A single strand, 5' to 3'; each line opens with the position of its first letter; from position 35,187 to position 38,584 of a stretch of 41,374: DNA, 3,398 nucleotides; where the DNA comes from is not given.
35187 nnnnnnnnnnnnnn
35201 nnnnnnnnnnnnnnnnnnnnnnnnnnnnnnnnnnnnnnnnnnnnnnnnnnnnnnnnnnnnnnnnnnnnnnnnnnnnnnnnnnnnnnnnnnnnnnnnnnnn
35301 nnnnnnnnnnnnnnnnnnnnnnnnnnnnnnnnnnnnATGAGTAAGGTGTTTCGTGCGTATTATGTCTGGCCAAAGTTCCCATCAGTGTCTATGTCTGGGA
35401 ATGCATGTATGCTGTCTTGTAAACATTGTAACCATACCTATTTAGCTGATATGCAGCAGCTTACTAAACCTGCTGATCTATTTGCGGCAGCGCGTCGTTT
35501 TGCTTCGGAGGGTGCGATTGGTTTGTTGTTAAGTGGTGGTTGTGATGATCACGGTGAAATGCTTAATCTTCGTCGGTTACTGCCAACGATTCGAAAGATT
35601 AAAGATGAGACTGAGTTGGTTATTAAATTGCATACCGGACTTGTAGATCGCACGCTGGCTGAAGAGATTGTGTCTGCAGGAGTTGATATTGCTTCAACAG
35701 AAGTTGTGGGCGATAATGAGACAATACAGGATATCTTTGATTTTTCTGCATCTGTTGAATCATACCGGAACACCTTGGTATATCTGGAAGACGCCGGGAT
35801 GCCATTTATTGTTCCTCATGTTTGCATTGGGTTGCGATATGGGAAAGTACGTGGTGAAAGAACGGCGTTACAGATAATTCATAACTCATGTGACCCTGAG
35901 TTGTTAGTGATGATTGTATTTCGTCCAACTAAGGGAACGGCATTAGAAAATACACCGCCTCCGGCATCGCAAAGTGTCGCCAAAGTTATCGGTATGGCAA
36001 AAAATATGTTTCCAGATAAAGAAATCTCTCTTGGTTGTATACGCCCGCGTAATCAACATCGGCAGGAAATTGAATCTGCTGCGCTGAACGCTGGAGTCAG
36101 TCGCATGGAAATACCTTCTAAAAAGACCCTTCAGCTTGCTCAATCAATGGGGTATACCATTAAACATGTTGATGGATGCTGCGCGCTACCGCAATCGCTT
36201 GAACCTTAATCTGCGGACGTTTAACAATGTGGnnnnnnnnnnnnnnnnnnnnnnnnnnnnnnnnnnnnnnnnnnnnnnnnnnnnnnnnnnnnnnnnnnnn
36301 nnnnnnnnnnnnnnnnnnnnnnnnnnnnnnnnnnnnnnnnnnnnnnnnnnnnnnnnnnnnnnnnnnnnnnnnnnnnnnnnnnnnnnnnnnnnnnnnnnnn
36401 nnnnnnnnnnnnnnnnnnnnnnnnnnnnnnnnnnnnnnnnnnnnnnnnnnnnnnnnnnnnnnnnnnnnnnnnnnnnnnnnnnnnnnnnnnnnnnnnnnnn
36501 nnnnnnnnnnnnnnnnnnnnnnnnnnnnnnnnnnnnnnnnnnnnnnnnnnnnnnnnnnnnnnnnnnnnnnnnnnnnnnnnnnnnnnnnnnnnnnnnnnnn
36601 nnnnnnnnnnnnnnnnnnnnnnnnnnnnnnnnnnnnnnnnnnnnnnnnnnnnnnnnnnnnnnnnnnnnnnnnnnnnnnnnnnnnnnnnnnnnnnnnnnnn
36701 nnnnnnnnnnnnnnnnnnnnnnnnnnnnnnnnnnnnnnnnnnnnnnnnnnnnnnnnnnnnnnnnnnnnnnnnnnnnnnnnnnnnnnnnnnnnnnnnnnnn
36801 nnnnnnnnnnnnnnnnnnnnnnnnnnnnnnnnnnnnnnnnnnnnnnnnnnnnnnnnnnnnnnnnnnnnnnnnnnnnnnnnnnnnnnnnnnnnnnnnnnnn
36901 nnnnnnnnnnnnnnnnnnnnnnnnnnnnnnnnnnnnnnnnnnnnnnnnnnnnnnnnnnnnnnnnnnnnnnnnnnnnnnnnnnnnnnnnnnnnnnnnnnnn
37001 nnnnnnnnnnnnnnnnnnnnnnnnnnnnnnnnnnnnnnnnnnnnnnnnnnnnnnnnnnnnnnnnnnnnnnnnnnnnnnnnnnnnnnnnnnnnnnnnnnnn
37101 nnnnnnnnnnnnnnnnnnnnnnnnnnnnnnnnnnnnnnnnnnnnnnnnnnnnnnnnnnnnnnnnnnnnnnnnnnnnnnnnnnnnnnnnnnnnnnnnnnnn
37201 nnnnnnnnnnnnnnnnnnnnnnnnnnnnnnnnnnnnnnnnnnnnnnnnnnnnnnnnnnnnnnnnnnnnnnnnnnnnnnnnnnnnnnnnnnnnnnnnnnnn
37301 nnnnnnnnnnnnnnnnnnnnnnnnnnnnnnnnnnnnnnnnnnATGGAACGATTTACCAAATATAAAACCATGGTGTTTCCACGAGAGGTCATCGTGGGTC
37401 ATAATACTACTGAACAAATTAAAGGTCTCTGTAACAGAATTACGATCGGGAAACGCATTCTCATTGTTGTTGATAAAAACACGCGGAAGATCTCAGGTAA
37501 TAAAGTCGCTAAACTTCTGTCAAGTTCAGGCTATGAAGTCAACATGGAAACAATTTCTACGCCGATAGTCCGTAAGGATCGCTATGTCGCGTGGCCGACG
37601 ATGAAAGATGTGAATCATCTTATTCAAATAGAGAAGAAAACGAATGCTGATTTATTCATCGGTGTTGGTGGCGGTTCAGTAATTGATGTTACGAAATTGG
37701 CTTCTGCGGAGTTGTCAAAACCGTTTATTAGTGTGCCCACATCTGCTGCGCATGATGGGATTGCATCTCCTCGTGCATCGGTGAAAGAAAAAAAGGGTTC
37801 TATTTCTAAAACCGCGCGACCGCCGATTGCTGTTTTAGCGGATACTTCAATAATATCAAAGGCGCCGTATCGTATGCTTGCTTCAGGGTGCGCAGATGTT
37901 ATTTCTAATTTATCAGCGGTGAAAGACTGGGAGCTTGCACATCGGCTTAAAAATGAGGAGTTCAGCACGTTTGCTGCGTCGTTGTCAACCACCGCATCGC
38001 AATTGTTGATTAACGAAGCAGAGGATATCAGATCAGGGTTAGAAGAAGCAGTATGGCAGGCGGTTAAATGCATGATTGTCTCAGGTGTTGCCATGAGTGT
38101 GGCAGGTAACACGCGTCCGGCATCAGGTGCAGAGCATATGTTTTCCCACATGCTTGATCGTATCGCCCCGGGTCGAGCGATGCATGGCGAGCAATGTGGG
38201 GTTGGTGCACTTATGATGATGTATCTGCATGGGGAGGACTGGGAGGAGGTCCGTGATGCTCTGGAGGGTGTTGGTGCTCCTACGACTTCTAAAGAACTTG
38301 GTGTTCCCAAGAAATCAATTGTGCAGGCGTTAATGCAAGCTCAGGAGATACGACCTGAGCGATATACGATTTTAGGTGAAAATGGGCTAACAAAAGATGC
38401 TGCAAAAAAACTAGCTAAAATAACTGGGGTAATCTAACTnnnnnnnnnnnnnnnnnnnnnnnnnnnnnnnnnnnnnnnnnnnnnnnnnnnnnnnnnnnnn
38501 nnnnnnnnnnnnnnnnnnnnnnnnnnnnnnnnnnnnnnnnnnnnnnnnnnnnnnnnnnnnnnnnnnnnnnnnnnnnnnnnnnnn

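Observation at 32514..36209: Tightly coupled four-gene cassette: LplA-like ligase, PhzF-like isomerase, homocitrate-synthase-family enzyme and radical SAM protein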

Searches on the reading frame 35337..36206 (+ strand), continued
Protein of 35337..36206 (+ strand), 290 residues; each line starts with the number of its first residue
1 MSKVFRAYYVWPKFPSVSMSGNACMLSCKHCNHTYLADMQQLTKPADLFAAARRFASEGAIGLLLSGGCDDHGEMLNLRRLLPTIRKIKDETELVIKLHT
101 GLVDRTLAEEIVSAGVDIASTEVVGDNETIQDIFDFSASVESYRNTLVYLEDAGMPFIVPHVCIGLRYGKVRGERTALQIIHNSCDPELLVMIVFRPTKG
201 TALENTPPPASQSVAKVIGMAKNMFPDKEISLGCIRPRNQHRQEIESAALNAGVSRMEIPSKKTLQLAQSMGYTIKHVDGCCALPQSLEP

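Call 48: search_protein_families(library=pfam, proteins=[L024:8958-9989:+, L024:10947-11342:+, L024:11342-11845:+, L024:8407-8943:+, L022:1529-2521:+, L022:5008-5307:+, L052:7066-7578:+, L052:8488-9408:-, L052:9375-10607:-, L052:5869-6834:-], max_evalue=0.001)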
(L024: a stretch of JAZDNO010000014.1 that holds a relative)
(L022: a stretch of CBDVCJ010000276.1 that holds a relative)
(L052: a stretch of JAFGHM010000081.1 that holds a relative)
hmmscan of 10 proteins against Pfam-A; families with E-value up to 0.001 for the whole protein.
L024:8958-9989:+ (344 aa): 2 families
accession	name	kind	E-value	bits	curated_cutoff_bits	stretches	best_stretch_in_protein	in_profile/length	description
PF13248.11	Zn_ribbon_3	-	7.1e-07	28.9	27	1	278-301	3-26/26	zinc-ribbon domain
PF13240.11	Zn_Ribbon_1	-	4.3e-05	23.6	25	1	279-298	1-20/23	zinc-ribbon domain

L024:10947-11342:+ (132 aa): 1 family
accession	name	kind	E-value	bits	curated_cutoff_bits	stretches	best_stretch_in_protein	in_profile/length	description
PF02663.19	FmdE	-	3.6e-23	82.5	22.9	1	13-129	1-133/133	FmdE, Molybdenum formylmethanofuran dehydrogenase operon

L024:11342-11845:+ (168 aa): 0 families

L024:8407-8943:+ (179 aa): 1 family
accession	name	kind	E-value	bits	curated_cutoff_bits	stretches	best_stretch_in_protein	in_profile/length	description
PF01976.22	DUF116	-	2.3e-42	144.5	25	1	22-174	4-154/155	Protein of unknown function DUF116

L022:1529-2521:+ (331 aa): 2 families
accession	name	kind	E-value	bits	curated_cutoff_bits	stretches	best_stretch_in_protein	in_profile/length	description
PF22641.2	TiaS_TCKD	-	3.6e-13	50.2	27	1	158-222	2-65/156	TiaS TCKD domain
PF08489.16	TiaS_FLD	-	6.5e-07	29.9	21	1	191-255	61-114/116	TiaS FLD domain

L022:5008-5307:+ (100 aa): 1 family
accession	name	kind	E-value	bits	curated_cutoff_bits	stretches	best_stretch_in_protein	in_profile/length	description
PF14076.12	DUF4258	-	3.4e-17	62.9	25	1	19-83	4-68/71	Domain of unknown function (DUF4258)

L052:7066-7578:+ (171 aa): 0 families

L052:8488-9408:- (306 aa): 0 families

L052:9375-10607:- (410 aa): 1 family
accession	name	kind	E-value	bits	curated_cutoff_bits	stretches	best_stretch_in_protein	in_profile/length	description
PF01896.25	DNA_primase_S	-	7.3e-26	91.9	26.8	1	95-341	1-161/163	DNA primase small subunit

L052:5869-6834:- (321 aa): 7 families
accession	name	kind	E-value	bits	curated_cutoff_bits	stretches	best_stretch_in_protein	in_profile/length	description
PF00448.28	SRP54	-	8.5e-76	254.4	22.7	1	116-310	1-195/196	SRP54-type protein, GTPase domain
PF02881.24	SRP54_N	-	2e-07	31.6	22.4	1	23-87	4-71/75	SRP54-type protein, helical bundle domain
PF13207.12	AAA_17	-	2.3e-07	31.6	27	1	122-235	1-108/136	AAA domain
PF13604.12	AAA_30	-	7.1e-06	26.3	27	1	118-249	20-135/191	AAA domain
PF02492.25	cobW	-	8.3e-05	22.7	20.7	1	118-268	2-156/180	CobW/HypB/UreG, nucleotide-binding domain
PF01583.26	APS_kinase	-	0.00016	22.2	21.1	1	116-168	2-54/152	Adenylylsulphate kinase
PF13521.12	AAA_28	-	0.00022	21.9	27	1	120-207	3-82/164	AAA domain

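Call 65: search_protein_families(library=ncbifam, proteins=[L022:1529-2521:+], max_evalue=0.00001)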
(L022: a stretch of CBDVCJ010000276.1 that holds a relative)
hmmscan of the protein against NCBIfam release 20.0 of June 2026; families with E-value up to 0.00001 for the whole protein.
L022:1529-2521:+ (331 aa): 2 families
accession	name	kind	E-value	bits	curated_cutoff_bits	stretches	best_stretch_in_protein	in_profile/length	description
TIGR03280.1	methan_mark_11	hypoth_equivalog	7.9e-101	337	255.8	1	20-311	2-290/292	methanogenesis marker protein 11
NF040849.1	tRNAmod_TiaS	equivalog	3.9e-10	38.9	600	1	155-304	2-153/422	tRNA(Ile2) 2-agmatinylcytidine synthetase TiaS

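Call 78: find_homologous_proteins(query=L022:2797-3711:+, max_evalue=1e-20)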
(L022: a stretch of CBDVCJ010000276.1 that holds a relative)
Query L022:2797-3711:+ (305 aa): 251 proteins with E <= 1e-20 among 1659 candidates; the best 120 are listed.
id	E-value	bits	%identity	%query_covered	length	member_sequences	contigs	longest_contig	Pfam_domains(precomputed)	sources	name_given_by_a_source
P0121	1.3e-202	689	100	100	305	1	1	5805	PF04055.28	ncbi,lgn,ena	-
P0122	2.3e-158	544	77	100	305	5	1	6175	PF04055.28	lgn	-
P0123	3.8e-153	527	75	100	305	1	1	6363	PF04055.28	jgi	-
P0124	1.6e-145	502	71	100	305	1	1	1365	PF04055.28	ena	-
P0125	2.3e-142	492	83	88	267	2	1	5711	PF04055.28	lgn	-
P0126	1.7e-132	459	76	88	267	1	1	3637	-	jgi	jgi:uncharacterized radical SAM superfamily protein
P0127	2.6e-125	436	72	88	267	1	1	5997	-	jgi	jgi:uncharacterized radical SAM superfamily protein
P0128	4.3e-124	432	64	99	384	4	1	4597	PF10437.15,PF04055.28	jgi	jgi:hypothetical protein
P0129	4.6e-124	432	60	100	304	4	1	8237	PF04055.28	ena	-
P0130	1.7e-122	426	63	100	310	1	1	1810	PF04055.28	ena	-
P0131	1.5e-121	423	60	100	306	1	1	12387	PF04055.28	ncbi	-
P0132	1.2e-119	417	59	99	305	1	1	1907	PF04055.28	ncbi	-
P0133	3.6e-119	415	58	100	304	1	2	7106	PF04055.28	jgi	-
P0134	1.4e-118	414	61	99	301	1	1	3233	PF04055.28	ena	-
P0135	2.2e-118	413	57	100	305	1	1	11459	PF04055.28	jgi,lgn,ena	-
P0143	1.4e-113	397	60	99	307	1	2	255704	PF04055.28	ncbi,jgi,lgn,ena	ncbi:MAG: radical SAM protein [Thermoplasmata archaeon]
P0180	2.6e-104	367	55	99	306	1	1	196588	PF04055.28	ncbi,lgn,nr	ncbi:MAG: hypothetical protein HZB92_04565 [Euryarchaeota archaeon]|nr:hypothetical protein [Euryarc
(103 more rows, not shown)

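Call 79: find_encoding_contigs(protein=P0143, flank=6000, max_places=1)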
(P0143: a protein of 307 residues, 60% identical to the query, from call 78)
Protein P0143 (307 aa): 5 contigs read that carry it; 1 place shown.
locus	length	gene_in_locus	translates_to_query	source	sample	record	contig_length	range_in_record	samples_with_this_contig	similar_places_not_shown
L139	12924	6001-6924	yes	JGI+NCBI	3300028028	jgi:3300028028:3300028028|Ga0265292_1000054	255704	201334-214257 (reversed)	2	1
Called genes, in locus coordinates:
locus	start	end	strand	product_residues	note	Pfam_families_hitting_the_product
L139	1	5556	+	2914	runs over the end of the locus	PF01483:P_proprotein, PF13895:Ig_2 (faint), PF13927:Ig_3 (faint)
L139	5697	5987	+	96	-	PF10437:Lip_prot_lig_C (weak)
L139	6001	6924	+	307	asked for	PF04055:Radical_SAM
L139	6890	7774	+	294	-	PF04055:Radical_SAM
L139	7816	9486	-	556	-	-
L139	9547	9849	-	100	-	-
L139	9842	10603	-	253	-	PF00142:Fer4_NifH, PF01656:CbiA, PF02374:ArsA_ATPase (faint), PF06564:CBP_BcsQ, PF09140:MipZ, PF10609:ParA, PF13614:AAA_31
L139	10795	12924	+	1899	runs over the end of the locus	PF18911:PKD_4 (faint), PF07691:PA14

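Call 80: find_encoding_contigs(protein=P0128, flank=5000, max_places=1)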
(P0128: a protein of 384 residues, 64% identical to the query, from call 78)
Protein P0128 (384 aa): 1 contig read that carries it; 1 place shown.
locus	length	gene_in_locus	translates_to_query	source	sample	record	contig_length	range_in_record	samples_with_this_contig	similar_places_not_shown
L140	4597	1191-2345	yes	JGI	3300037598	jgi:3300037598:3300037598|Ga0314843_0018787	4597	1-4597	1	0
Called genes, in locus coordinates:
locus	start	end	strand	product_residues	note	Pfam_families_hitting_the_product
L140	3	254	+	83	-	?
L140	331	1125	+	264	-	PF00730:HhH-GPD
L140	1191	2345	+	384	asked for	PF10437:Lip_prot_lig_C (weak), PF04055:Radical_SAM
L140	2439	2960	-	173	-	PF25084:LbH_EIF2B (weak), PF25087:GMPPB_C (weak), PF00132:Hexapep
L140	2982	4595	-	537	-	?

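Call 81: find_encoding_contigs(protein=P0180, flank=6000, max_places=1)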
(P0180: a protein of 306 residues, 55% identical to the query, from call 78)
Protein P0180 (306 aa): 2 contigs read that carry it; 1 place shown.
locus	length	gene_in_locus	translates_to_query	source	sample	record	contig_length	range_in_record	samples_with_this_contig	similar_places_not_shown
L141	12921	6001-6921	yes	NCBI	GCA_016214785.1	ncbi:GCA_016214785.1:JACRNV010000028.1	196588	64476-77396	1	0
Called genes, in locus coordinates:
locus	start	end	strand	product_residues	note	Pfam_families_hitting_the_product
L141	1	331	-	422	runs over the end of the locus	PF00368:HMG-CoA_red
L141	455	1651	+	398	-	PF01941:AdoMet_Synthase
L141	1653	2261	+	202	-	PF21715:CggR_N, PF14544:DUF4443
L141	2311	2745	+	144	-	PF14478:DUF4430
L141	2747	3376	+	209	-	PF20221:DUF6580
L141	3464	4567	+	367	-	PF02073:Peptidase_M29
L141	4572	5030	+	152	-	PF12900:Pyridox_ox_2, PF01243:PNPOx_N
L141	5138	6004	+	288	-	PF13248:Zn_ribbon_3 (weak), PF13240:Zn_Ribbon_1 (weak)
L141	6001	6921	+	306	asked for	PF04055:Radical_SAM (weak)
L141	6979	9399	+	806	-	-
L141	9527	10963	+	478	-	PF00932:LTD (weak)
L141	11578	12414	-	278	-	PF01193:RNA_pol_L, PF01000:RNA_pol_A_bac, PF12838:Fer4_7 (faint), PF00037:Fer4 (faint), PF12837:Fer4_6 (faint), PF13237:Fer4_10 (weak), PF13187:Fer4_9 (weak)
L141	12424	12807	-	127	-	PF00411:Ribosomal_S11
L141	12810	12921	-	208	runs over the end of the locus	PF01479:S4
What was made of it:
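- Tried and rejected: It was suggested by L022 but not confirmed in L139 or L141, where LplB or a zinc-ribbon protein sits upstream (calls 79, 81).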

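Call 82: search_protein_families(library=ncbifam, proteins=[L139:6890-7771:+, L139:5697-5984:+, L139:6001-6921:+, L141:5138-6001:+], max_evalue=0.00001)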
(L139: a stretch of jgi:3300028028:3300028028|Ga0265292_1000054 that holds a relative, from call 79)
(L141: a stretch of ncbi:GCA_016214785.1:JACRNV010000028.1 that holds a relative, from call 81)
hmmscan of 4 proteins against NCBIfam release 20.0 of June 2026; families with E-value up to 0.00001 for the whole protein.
L139:6890-7771:+ (294 aa): 3 families
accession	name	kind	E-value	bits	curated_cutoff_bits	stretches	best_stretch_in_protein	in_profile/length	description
NF053742.1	LipS1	equivalog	1.6e-79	267.2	230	1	21-288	1-268/268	LipS1 family lipoyl synthase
TIGR00433.2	bioB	equivalog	1.1e-10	41.3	225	1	31-265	45-283/307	biotin synthase BioB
TIGR02495.1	NrdG2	equivalog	1.3e-07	31.2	131.15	1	35-168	24-156/193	anaerobic ribonucleoside-triphosphate reductase activating protein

L139:5697-5984:+ (96 aa): 2 families
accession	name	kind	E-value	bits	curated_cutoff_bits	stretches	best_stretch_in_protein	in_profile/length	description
NF053749.1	LplB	equivalog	2.9e-17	62.6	65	1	9-91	2-84/86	lipoate-protein ligase small subunit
NF053751.1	LplAB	exception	8.3e-11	41.5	550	1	8-80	2-76/348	lipoate-protein ligase LplAB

L139:6001-6921:+ (307 aa): 3 families
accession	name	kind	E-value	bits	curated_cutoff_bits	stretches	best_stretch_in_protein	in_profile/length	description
NF053742.1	LipS1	equivalog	7.5e-67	225.7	230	1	14-287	6-264/268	LipS1 family lipoyl synthase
TIGR02495.1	NrdG2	equivalog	6.2e-09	35.5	131.15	1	12-158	13-157/193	anaerobic ribonucleoside-triphosphate reductase activating protein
TIGR00433.2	bioB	equivalog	2.1e-07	30.5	225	1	19-243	45-268/307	biotin synthase BioB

L141:5138-6001:+ (288 aa): 0 families
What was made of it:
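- It occurs as LplB-LipS1a-LipS1b clusters and as an LplB::LipS1 fusion (calls 78-80, 82).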

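Call 83: find_homologous_proteins(query=L139:6890-7771:+, max_evalue=1e-15)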
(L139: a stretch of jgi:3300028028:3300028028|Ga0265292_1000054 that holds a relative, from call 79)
Query L139:6890-7771:+ (294 aa): 170 proteins with E <= 1e-15 among 1145 candidates; the best 120 are listed.
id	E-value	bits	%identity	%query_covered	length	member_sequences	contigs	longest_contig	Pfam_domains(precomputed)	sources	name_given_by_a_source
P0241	8.0e-180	615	94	100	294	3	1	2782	PF04055.28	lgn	-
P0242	1.7e-159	548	86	96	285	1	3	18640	PF04055.28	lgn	-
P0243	8.6e-136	470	74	95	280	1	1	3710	PF04055.28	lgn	-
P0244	2.5e-87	311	51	95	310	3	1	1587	PF04055.28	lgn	-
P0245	3.8e-77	278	49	94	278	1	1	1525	PF04055.28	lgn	-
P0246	2.0e-76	275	47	93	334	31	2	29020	PF04055.28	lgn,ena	-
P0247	2.4e-76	275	46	94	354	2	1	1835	PF04055.28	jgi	jgi:hypothetical protein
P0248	3.2e-76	275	45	94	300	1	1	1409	PF04055.28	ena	-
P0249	8.4e-76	273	46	94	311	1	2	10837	PF04055.28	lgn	-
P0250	1.4e-75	273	47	94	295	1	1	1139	PF04055.28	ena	-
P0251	1.7e-75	272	46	92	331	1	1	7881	PF04055.28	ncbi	-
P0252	4.4e-75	271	47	92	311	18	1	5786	PF04055.28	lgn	-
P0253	1.0e-73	266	44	96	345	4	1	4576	PF04055.28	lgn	-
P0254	2.4e-73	265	42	96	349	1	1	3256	PF04055.28,PF06968.19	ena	-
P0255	3.0e-73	265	44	95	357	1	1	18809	PF04055.28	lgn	-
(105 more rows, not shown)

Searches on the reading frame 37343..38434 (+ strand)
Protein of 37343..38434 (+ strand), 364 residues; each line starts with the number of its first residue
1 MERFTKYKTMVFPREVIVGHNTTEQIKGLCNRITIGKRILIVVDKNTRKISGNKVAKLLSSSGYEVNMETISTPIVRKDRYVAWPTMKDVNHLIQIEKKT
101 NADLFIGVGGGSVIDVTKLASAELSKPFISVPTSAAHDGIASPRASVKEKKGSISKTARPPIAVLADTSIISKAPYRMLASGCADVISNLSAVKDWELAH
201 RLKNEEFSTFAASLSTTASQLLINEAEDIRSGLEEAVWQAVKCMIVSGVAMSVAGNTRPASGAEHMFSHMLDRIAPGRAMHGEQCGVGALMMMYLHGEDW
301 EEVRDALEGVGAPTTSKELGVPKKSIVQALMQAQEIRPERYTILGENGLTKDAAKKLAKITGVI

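Call 3: search_protein_families(library=pfam, proteins=[window:37343-38434:+], max_evalue=0.01)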
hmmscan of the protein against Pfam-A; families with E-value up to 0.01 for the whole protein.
window:37343-38434:+ (364 aa): 3 families
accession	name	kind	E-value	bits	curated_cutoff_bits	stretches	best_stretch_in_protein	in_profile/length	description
PF13685.12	Fe-ADH_2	-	9.3e-35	120.3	28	1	18-175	2-149/149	Iron-containing alcohol dehydrogenase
PF00465.25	Fe-ADH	-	2.2e-15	57.1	31.3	1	13-160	1-161/168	Iron-containing alcohol dehydrogenase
PF01761.26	DHQ_synthase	-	0.0036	17.4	24.2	1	80-177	9-111/115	3-dehydroquinate synthase N-terminal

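Call 4: search_protein_families(library=ncbifam, proteins=[window:37343-38434:+], max_evalue=0.01)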
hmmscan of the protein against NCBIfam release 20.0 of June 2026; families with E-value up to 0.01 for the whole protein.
window:37343-38434:+ (364 aa): 17 families
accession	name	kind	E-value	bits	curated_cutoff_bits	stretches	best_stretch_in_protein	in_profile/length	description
NF002022.0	PRK00843.1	equivalog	1.5e-141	471.5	413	1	4-364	2-350/350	NAD(P)-dependent glycerol-1-phosphate dehydrogenase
NF006941.0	PRK09423.1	subfamily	2.8e-32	112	336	1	8-329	3-322/367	glycerol dehydrogenase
NF053832.1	GlycoaldRedHalo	equivalog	1.7e-22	80.1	550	1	12-330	7-323/363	glycolaldehyde reductase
NF047954.1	PrpdilGlycDhGldA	equivalog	8e-14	51.6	700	1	36-323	29-316/365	bifunctional L-1,2-propanediol dehydrogenase/glycerol dehydrogenase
TIGR01357.1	aroB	equivalog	1.7e-10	40.7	305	1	15-295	2-265/344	3-dehydroquinate synthase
NF007880.0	PRK10586.1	equivalog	4.3e-08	32.5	429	1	70-189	56-177/362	oxidoreductase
NF004852.0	PRK06203.1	equivalog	4e-06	26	333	1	104-332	124-349/407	3-dehydroquinate synthase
NF050025.1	SulfAcetaldRedSarD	equivalog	6.4e-05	22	700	1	35-124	29-110/385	sulfoacetaldehyde reductase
NF041822.1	daptide_DH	equivalog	0.00011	21.3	300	1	86-127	38-80/363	daptide-type RiPP biosynthesis dehydogenase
TIGR02638.1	lactal_redase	equivalog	0.00013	20.9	523.15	1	17-127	11-112/379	lactaldehyde reductase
NF007911.0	PRK10624.1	equivalog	0.00016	20.8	537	1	15-119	10-105/382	lactaldehyde reductase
NF010378.0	PRK13805.1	equivalog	0.00021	19.3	951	1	26-120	472-560/872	bifunctional acetaldehyde-CoA/alcohol dehydrogenase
NF041833.1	Fe_ADH_ErcA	equivalog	0.00024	20.4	550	1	11-118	7-104/382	alcohol dehydrogenase-like regulatory protein ErcA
NF058672.1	4HyButDHCUPNE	equivalog_domain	0.00025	20.3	500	1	16-164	10-136/378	4-hydroxybutyrate dehydrogenase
NF011717.0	PRK15138.1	equivalog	0.00028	20.1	645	0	25-122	18-106/387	alcohol dehydrogenase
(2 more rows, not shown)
